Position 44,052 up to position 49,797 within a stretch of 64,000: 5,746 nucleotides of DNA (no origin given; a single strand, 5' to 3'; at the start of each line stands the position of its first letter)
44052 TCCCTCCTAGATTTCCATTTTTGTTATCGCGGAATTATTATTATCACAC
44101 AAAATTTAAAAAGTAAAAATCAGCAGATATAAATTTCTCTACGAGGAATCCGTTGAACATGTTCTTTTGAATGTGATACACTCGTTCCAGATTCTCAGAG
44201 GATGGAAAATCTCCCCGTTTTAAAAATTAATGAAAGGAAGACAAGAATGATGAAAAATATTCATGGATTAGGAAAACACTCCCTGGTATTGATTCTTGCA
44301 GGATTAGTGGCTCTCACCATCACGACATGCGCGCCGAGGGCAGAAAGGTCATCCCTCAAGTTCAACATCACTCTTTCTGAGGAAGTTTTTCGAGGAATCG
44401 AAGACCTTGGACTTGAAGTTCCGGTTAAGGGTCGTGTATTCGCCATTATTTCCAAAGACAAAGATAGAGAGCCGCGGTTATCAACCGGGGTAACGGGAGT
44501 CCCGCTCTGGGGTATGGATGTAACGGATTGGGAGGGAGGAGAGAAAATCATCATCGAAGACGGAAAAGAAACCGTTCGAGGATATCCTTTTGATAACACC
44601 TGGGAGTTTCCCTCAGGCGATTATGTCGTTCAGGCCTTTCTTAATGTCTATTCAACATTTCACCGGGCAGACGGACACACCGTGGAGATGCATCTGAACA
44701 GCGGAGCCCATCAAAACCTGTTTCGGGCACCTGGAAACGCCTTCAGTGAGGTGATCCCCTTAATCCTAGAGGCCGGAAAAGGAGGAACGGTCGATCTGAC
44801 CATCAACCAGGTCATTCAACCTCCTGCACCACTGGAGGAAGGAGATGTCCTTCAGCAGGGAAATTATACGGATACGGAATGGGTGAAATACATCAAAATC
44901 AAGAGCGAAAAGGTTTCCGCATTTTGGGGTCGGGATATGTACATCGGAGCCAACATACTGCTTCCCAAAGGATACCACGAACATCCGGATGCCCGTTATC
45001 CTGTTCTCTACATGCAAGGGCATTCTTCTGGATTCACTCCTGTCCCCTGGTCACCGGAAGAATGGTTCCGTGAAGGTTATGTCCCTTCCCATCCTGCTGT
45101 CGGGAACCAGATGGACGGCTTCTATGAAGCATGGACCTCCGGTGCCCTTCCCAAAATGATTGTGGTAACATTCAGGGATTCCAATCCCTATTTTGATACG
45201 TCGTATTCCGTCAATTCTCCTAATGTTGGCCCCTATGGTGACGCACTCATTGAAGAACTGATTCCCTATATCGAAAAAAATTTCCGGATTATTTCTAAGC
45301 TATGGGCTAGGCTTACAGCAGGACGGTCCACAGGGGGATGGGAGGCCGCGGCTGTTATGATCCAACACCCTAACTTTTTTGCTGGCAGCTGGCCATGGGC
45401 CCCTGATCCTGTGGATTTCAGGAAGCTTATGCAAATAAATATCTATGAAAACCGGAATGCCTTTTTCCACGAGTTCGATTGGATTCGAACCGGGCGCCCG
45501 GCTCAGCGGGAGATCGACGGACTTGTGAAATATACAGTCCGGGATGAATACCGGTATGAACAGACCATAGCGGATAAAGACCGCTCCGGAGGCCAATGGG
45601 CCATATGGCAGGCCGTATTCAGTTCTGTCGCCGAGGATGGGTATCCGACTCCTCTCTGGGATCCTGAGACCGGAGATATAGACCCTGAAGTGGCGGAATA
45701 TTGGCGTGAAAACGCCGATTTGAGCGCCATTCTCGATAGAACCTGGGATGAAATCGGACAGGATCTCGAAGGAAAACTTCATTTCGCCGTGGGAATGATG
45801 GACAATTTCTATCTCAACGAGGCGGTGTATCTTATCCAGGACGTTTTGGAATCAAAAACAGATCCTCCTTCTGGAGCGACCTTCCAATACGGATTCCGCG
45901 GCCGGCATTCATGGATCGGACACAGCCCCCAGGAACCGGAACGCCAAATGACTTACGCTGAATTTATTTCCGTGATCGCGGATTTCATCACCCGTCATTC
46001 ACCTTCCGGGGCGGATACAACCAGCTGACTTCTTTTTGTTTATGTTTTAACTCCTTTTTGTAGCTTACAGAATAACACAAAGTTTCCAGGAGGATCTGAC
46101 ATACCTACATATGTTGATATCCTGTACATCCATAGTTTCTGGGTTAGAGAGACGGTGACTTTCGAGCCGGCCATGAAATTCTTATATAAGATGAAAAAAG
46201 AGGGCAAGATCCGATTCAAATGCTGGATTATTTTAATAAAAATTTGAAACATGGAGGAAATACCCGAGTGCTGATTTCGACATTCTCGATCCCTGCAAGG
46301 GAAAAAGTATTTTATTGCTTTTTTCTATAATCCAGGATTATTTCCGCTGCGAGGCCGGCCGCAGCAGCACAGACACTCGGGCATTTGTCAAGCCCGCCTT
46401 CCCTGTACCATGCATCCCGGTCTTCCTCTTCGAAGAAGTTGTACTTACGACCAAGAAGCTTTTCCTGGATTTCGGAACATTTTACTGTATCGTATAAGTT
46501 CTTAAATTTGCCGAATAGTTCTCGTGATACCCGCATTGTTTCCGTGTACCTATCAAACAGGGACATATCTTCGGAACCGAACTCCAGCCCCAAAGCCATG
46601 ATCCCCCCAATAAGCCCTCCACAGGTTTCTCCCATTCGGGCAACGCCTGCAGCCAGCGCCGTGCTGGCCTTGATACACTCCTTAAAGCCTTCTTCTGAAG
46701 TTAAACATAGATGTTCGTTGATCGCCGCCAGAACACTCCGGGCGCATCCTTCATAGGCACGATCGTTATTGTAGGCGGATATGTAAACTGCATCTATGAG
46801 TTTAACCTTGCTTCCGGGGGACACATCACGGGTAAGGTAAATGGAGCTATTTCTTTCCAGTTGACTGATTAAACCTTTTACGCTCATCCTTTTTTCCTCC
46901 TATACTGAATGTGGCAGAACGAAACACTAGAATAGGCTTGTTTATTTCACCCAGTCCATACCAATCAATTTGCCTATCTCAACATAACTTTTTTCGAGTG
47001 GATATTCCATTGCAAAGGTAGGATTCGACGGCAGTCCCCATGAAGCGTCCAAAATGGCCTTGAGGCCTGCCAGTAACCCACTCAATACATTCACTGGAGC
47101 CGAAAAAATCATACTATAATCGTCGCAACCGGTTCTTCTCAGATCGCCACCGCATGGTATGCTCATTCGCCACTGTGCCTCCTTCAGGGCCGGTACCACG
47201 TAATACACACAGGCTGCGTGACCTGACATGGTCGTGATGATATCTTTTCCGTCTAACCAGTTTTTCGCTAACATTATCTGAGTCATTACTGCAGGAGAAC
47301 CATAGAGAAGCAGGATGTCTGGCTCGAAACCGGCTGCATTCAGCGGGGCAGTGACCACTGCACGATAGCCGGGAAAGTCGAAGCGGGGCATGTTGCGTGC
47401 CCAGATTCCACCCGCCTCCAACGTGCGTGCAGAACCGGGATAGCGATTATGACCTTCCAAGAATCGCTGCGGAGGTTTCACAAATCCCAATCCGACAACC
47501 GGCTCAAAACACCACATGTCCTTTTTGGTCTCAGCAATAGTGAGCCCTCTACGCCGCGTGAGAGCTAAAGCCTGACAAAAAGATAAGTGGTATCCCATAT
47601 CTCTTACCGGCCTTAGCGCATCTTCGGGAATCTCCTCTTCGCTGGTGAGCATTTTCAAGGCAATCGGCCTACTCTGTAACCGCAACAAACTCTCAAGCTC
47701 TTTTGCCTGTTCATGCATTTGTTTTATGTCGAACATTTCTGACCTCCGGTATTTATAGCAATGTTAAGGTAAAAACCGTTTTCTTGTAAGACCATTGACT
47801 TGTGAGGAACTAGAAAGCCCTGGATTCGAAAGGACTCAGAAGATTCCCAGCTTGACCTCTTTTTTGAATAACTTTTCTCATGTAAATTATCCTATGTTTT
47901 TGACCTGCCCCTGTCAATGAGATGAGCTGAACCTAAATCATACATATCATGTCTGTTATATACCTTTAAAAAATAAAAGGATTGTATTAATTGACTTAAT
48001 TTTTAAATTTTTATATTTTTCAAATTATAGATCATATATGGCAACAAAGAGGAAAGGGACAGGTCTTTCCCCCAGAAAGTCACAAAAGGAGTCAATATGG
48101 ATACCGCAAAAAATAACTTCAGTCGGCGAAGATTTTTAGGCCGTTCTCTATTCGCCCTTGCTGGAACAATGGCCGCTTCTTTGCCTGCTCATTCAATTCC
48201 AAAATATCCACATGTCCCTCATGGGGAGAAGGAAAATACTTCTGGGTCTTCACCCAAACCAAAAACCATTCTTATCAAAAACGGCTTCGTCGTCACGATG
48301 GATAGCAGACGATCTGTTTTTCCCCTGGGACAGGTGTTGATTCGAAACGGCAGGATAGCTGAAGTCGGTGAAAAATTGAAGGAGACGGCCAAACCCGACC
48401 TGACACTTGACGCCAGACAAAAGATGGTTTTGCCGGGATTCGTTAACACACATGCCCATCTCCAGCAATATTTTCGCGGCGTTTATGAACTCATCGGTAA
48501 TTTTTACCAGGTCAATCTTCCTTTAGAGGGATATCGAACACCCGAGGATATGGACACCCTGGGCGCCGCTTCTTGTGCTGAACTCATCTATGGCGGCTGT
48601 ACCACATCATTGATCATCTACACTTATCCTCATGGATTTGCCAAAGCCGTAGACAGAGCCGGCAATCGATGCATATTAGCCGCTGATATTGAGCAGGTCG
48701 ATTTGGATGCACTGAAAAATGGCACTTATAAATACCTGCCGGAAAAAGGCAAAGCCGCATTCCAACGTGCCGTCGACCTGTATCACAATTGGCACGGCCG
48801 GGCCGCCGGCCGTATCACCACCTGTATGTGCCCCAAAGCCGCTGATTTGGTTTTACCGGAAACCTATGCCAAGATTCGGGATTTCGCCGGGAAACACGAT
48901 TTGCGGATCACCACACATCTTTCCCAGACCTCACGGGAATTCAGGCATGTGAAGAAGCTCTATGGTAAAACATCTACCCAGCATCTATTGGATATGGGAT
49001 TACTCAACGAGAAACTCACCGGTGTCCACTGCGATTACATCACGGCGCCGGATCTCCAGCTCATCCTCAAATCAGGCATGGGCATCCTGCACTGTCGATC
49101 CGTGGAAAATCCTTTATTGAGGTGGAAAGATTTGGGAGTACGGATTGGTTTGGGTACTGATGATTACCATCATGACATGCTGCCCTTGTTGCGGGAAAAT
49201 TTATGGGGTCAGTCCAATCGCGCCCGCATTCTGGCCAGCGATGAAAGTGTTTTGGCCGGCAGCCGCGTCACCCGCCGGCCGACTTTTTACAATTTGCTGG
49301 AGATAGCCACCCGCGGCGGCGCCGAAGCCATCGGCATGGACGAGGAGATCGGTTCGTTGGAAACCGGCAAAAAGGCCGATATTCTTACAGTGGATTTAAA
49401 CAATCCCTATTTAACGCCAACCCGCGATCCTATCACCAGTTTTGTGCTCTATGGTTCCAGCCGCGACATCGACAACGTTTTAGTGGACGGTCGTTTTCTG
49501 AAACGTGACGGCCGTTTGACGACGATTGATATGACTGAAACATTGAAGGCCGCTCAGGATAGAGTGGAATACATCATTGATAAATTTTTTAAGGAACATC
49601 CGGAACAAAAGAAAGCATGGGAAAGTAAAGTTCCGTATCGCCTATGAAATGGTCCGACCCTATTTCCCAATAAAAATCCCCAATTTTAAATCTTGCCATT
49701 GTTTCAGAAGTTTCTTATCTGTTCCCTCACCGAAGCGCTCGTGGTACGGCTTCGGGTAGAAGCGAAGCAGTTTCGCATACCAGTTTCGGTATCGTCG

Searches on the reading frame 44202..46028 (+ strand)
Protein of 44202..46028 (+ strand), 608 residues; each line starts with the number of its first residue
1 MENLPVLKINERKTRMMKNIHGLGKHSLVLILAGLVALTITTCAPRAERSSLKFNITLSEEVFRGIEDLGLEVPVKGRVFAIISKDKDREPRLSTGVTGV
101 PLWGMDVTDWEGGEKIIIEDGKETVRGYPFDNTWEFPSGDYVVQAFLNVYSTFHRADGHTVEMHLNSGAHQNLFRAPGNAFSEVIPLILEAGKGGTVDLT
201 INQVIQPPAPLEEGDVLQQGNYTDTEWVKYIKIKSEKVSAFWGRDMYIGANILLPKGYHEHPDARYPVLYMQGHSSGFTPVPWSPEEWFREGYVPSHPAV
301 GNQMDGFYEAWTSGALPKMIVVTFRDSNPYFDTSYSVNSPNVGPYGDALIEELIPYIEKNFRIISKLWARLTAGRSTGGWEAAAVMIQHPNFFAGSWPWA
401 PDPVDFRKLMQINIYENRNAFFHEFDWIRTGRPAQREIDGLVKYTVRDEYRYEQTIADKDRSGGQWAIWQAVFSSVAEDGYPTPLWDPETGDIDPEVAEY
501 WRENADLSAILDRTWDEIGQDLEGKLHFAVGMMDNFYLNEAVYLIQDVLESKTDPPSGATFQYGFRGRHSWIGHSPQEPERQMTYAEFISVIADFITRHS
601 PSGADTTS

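Call 90: search_protein_families(library=pfam, proteins=[window:44202-46028:+], max_evalue=0.00001)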
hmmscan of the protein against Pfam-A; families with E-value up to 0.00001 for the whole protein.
window:44202-46028:+ (608 aa): 1 family
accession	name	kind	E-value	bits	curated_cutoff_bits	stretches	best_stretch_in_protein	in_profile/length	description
PF00756.26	Esterase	-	1.8e-08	34.9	22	1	248-394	8-141/251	Putative esterase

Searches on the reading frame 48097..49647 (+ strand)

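Call 90: search_protein_families(library=pfam, proteins=[window:48097-49647:+], max_evalue=0.00001)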
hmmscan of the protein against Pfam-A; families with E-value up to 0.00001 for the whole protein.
window:48097-49647:+ (516 aa): 2 families
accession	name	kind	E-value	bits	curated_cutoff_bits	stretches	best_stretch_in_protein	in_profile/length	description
PF01979.26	Amidohydro_1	-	1.1e-33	117.4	25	1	110-467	1-344/345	Amidohydrolase family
PF07969.17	Amidohydro_3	-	1.8e-12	48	29.7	1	253-442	291-454/472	Amidohydrolase family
